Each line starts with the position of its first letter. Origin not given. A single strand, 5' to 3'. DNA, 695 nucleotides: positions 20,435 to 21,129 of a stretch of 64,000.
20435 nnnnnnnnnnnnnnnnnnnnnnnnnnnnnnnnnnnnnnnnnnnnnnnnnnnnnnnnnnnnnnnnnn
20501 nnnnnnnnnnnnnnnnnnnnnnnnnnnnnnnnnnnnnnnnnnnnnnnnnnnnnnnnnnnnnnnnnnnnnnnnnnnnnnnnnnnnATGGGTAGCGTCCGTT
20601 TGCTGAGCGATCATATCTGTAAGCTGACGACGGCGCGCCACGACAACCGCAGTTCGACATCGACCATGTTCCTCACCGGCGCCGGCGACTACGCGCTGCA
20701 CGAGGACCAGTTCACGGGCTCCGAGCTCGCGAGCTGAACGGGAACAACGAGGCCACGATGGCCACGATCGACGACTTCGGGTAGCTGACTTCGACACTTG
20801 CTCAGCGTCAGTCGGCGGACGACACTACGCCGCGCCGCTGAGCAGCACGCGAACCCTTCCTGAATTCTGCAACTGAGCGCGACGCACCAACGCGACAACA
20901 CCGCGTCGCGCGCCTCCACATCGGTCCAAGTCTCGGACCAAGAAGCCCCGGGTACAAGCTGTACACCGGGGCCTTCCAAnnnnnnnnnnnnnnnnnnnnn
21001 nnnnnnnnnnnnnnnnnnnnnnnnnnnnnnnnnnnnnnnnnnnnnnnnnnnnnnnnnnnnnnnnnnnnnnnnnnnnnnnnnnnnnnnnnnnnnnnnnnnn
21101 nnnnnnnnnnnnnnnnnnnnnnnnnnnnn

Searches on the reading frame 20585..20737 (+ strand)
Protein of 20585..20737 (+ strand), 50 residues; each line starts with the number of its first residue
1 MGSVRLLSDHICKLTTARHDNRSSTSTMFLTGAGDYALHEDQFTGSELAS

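Call 11: search_protein_families(library=pfam, max_evalue=0.1, proteins=[window:20585-20737:+])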
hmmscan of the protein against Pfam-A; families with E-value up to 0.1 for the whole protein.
window:20585-20737:+ (50 aa): 0 families

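Call 20: find_encoding_contigs(protein=window:20585-20734:+, flank=3000, max_places=10)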
Protein seq(50 aa) (50 aa): 7 contigs read that carry it; 3 places shown.
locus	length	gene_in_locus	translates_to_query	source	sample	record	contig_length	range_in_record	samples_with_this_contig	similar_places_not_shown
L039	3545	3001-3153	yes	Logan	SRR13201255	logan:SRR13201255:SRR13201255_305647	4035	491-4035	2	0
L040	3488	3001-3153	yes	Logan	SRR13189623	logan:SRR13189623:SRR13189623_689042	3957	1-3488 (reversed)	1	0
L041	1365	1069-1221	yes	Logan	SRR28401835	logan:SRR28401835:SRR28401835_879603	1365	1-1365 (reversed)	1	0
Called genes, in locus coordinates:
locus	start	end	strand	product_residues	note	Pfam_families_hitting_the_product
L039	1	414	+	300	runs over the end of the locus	?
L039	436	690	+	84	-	-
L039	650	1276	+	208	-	PF01209:Ubie_methyltran, PF13847:Methyltransf_31, PF08241:Methyltransf_11, PF08242:Methyltransf_12 (weak), PF13649:Methyltransf_25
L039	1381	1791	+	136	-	-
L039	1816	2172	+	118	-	PF02021:UPF0102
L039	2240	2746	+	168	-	PF01230:HIT (weak)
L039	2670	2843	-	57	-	-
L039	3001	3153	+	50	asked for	-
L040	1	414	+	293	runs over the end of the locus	?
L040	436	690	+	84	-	-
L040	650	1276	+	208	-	PF01209:Ubie_methyltran, PF13847:Methyltransf_31, PF08241:Methyltransf_11, PF08242:Methyltransf_12 (weak), PF13649:Methyltransf_25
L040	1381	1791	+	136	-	-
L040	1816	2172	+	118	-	PF02021:UPF0102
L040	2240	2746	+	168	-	PF01230:HIT (weak)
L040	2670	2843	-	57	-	-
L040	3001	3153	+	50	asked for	-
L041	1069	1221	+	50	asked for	-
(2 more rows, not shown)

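Call 47: find_homologous_proteins(query=window:20585-20734:+, max_evalue=10)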
Query seq(50 aa) (50 aa): 1 proteins with E <= 10 among 1 candidates.
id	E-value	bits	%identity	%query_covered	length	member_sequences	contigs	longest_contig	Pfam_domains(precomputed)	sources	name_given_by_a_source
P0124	2.2e-25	103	100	100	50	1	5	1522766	-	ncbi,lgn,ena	-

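Call 55: search_protein_representatives(protein=window:20585-20734:+)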
Query: 50 residues. Proteins with E-value up to 0.001 (for the whole library): 3; up to 1e-10: 1; up to 1e-30: 0. The best 3 are listed.
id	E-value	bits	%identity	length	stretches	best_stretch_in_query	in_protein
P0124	6.9e-26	102.9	100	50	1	1-50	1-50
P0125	4.3e-05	38.9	57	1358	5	16-44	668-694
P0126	6.6e-04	35.3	55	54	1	10-47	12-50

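Call 62: search_protein_families(library=ncbifam, max_evalue=1, proteins=[window:20585-20737:+])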
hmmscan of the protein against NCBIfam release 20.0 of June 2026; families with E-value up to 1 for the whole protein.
window:20585-20737:+ (50 aa): 0 families

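Call 75: search_protein_families(library=phrogs, max_evalue=1, proteins=[window:20585-20734:+])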
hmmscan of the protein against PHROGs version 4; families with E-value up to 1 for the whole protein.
window:20585-20734:+ (50 aa): 0 families

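Call 76: search_protein_families(library=padloc, max_evalue=1, proteins=[window:20585-20734:+])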
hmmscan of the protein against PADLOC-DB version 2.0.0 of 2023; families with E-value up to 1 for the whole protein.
window:20585-20734:+ (50 aa): 0 families

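Call 83: list_cluster_members(proteins=[P0124, P0126, P0001])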
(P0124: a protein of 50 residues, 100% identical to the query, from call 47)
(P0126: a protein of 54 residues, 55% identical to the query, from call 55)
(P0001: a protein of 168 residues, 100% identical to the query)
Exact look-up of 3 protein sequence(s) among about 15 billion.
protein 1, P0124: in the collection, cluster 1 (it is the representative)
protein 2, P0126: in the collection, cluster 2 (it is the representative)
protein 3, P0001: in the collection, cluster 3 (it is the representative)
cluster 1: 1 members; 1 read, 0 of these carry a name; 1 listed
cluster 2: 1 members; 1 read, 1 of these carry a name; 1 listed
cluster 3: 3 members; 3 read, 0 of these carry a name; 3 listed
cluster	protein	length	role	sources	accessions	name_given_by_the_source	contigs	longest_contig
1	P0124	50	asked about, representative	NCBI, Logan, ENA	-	-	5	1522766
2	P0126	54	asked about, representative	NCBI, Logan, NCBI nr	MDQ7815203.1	MAG: hypothetical protein RDU25_05370 [Patescibacteria group bacterium] | hypothetical protein [Patescibacteria group bacterium]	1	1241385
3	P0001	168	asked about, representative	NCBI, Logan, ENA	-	-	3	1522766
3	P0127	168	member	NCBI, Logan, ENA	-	-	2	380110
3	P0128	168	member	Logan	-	-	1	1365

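Call 86: search_dna_similar(query=window:20585-20734:+, collection=phages, mode=protein, max_evalue=10, max_rows=15)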
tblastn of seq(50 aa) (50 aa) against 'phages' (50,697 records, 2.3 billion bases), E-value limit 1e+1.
Records with a match: 5; places in all: 5; records where one place covers at least 80% of the query: 0.
Best place of each record, by identity: <60% 5.
By first word of the organism name: Citrobacter 5.
By host as written in the record: - 4; Citrobacter sp. 1.
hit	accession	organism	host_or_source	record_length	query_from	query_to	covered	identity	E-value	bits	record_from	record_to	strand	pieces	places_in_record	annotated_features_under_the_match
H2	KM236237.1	Citrobacter phage Miller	-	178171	4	40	74%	37.8%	3e+0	30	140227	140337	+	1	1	UvsW helicse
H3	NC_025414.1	Citrobacter phage Miller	-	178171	4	40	74%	37.8%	3e+0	30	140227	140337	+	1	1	DNA helicase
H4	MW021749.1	Citrobacter phage vB_Cfr_Xman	Citrobacter sp.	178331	4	40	74%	37.8%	3e+0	30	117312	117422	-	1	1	putative RNA-DNA and DNA-DNA helicase, ATPase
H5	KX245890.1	Citrobacter phage vB_CfrM_CfP1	waste water plant raw effluent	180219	4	40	74%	37.8%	3e+0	30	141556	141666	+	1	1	helicase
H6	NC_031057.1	Citrobacter phage vB_CfrM_CfP1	waste water plant raw effluent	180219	4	40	74%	37.8%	3e+0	30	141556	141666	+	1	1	DNA helicase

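Call 87: search_dna_similar(query=window:20585-20734:+, collection=plasmids, mode=protein, max_evalue=10, max_rows=15)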
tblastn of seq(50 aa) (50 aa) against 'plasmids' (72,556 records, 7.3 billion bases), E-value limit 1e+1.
No match.

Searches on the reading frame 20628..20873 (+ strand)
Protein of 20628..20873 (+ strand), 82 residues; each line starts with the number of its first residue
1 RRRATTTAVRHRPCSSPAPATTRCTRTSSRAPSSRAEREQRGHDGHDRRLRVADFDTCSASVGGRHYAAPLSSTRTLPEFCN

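Call 74: search_protein_families(library=pfam, max_evalue=1, proteins=[window:20628-20873:+])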
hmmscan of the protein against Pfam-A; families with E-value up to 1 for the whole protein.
window:20628-20873:+ (82 aa): 1 family
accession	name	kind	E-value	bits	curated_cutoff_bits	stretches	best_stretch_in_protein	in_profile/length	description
PF24014.1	DUF7328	-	0.44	11.3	27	1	20-45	31-57/60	Family of unknown function (DUF7328)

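Call 75: search_protein_families(library=phrogs, max_evalue=1, proteins=[window:20628-20873:+])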
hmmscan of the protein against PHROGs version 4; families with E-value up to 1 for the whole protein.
window:20628-20873:+ (82 aa): 0 families

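Call 76: search_protein_families(library=padloc, max_evalue=1, proteins=[window:20628-20873:+])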
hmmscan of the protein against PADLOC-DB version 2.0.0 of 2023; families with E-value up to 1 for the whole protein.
window:20628-20873:+ (82 aa): 0 families

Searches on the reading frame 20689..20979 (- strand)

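Call 11: search_protein_families(library=pfam, max_evalue=0.1, proteins=[window:20689-20979:-])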
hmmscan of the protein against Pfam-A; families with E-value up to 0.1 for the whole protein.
window:20689-20979:- (96 aa): 0 families

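Call 75: search_protein_families(library=phrogs, max_evalue=1, proteins=[window:20689-20979:-])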
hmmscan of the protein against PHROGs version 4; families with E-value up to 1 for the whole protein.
window:20689-20979:- (96 aa): 2 families
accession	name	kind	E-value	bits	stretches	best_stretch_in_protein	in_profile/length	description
phrog_27524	-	unknown function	0.023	16.1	1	1-41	44-82/117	-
phrog_24778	-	unknown function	0.34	12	0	64-90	29-55/66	-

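Call 76: search_protein_families(library=padloc, max_evalue=1, proteins=[window:20689-20979:-])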
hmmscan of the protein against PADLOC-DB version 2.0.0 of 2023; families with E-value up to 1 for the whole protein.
window:20689-20979:- (96 aa): 0 families
